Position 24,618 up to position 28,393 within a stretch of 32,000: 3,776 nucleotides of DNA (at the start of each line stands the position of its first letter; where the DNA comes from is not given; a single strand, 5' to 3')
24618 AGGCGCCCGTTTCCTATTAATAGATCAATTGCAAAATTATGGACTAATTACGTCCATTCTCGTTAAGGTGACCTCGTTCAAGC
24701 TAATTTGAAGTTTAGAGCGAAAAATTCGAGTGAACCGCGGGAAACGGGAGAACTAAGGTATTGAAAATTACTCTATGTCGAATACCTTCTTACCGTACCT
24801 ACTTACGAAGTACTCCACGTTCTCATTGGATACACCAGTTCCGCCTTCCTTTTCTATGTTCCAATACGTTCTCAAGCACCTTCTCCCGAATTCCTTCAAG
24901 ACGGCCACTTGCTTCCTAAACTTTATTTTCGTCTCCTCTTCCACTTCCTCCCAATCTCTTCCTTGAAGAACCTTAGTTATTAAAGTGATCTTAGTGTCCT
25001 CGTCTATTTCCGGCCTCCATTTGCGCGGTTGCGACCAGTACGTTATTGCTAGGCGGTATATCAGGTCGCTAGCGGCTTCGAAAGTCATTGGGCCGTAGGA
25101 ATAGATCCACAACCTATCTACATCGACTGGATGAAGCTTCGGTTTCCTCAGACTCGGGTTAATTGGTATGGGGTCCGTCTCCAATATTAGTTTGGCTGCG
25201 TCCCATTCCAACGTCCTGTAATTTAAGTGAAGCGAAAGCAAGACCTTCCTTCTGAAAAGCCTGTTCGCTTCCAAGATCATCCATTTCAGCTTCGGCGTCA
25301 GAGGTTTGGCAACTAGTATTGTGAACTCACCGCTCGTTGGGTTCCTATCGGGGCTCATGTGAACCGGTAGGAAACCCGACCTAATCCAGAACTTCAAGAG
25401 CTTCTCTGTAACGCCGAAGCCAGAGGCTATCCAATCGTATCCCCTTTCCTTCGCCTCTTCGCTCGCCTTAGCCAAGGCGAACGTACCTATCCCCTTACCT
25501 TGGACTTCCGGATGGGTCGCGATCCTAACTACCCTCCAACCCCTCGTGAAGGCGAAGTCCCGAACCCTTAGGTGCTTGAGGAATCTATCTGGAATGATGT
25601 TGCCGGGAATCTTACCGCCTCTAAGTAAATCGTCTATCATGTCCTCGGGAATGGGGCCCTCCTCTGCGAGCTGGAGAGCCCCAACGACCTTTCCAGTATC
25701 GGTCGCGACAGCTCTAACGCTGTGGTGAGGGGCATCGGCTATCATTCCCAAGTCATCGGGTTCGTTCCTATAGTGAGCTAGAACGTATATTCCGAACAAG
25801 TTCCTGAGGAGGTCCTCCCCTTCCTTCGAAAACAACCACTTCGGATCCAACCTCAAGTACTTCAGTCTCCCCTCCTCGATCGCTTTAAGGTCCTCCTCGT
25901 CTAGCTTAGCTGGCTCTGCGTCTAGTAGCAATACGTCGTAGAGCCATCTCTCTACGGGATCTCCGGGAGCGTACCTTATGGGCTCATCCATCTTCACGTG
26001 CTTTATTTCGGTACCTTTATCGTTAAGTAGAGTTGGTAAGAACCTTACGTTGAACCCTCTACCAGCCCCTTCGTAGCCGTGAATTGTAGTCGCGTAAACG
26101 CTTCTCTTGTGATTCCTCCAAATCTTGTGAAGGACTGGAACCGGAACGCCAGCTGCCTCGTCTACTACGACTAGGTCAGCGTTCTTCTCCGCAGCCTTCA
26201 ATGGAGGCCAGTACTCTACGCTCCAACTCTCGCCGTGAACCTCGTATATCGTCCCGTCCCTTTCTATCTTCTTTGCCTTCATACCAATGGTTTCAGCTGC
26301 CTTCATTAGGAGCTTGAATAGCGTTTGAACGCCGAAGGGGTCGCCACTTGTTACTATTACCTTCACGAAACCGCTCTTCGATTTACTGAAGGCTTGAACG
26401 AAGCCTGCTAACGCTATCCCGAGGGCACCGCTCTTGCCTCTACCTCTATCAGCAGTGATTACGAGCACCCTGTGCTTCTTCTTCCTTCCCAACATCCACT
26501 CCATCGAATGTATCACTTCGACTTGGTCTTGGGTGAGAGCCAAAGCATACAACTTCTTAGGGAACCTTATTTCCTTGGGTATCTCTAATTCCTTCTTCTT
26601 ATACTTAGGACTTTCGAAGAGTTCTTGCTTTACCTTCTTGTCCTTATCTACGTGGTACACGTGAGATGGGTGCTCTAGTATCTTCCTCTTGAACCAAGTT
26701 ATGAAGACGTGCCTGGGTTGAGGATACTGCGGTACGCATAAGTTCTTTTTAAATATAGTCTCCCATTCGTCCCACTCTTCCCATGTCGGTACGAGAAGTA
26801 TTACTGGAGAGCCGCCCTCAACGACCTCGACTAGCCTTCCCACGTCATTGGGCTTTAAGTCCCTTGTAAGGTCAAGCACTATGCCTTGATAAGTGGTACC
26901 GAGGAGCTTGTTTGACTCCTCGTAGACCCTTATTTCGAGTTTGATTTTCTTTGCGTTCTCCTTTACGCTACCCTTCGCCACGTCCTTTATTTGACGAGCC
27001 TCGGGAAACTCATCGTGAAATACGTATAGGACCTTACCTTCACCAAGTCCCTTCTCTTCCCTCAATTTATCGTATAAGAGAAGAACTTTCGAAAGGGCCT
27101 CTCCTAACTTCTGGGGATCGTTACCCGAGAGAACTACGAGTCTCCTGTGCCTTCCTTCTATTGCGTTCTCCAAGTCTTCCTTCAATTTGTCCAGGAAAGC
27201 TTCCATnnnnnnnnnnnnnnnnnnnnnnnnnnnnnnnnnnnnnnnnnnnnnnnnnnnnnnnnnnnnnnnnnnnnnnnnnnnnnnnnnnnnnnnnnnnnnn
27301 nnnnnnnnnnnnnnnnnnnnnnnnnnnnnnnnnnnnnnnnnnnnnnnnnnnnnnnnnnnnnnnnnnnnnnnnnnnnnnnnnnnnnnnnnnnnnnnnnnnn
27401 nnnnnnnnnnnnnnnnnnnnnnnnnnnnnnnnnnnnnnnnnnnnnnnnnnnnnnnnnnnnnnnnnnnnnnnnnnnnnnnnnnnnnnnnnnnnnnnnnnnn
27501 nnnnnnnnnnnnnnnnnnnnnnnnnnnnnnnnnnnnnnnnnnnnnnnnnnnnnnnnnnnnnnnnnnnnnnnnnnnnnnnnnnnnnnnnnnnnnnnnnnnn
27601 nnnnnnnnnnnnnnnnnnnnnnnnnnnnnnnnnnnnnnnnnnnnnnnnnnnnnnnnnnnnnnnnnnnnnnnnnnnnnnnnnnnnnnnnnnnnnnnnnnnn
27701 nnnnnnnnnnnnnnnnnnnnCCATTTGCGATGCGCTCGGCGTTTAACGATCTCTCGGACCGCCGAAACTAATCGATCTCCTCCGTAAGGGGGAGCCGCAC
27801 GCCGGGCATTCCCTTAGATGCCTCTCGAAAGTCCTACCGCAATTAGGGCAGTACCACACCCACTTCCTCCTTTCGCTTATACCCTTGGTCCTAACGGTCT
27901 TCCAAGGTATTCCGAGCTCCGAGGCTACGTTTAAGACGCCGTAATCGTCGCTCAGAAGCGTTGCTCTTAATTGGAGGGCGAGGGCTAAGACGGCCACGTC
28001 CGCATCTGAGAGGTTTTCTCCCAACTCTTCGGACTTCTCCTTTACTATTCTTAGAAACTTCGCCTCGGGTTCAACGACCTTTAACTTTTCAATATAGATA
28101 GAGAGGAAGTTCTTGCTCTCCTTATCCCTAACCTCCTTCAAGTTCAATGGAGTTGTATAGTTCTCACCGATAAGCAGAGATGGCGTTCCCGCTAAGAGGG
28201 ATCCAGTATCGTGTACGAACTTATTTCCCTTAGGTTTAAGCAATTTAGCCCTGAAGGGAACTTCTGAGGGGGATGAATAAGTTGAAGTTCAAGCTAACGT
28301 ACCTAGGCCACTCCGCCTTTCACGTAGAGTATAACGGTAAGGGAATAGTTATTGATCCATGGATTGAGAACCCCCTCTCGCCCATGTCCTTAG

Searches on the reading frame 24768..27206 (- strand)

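Call 10: search_protein_families(library=pfam, proteins=[window:24768-27206:-], max_evalue=0.001)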
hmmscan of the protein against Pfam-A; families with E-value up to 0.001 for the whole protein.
window:24768-27206:- (812 aa): 6 families
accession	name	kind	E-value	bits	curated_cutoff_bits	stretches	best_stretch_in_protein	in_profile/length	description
PF05127.21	NAT10_TcmA_helicase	-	1.8e-56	191.2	22.7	1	249-429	1-176/176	RNA cytidine acetyltransferase NAT10/TcmA, helicase domain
PF08351.18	TmcA_N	-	6.7e-50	169.9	22.7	1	7-184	2-175/178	tRNA(Met) cytidine acetyltransferase TmcA, N-terminal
PF13718.12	GNAT_acetyltr_2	-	2.2e-33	116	24.6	2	470-580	2-120/229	GNAT acetyltransferase 2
PF00583.31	Acetyltransf_1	-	3e-06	27.9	20.7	1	493-590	31-93/116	Acetyltransferase (GNAT) family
PF13508.13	Acetyltransf_7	-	7.1e-05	23.5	27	1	557-612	30-82/84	Acetyltransferase (GNAT) domain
PF13725.12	tRNA_bind_2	-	0.00055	20.1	27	1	689-785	58-154/233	Possible tRNA binding domain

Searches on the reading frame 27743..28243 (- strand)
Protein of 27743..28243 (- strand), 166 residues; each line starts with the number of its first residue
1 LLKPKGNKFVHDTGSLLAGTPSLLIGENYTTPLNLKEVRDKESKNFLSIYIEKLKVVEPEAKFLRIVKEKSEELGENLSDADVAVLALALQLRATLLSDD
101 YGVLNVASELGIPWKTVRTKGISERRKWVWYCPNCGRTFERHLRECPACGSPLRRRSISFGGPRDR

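Call 10: search_protein_families(library=pfam, proteins=[window:27743-28243:-], max_evalue=0.001)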
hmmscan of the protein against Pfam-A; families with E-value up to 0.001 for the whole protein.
window:27743-28243:- (166 aa): 4 families
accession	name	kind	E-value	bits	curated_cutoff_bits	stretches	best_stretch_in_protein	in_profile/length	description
PF17146.10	PIN_6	-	1.8e-14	54.3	27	1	10-92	2-87/87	PIN domain of ribonuclease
PF17283.8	Zn_ribbon_SprT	-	6.5e-05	23.3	28.1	1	127-144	2-19/38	SprT-like zinc ribbon domain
PF08745.17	PIN_5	-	8e-05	22.6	27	1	79-114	155-190/205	PINc domain ribonuclease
PF13248.11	Zn_ribbon_3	-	0.00014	21.6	27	0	144-158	3-17/26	zinc-ribbon domain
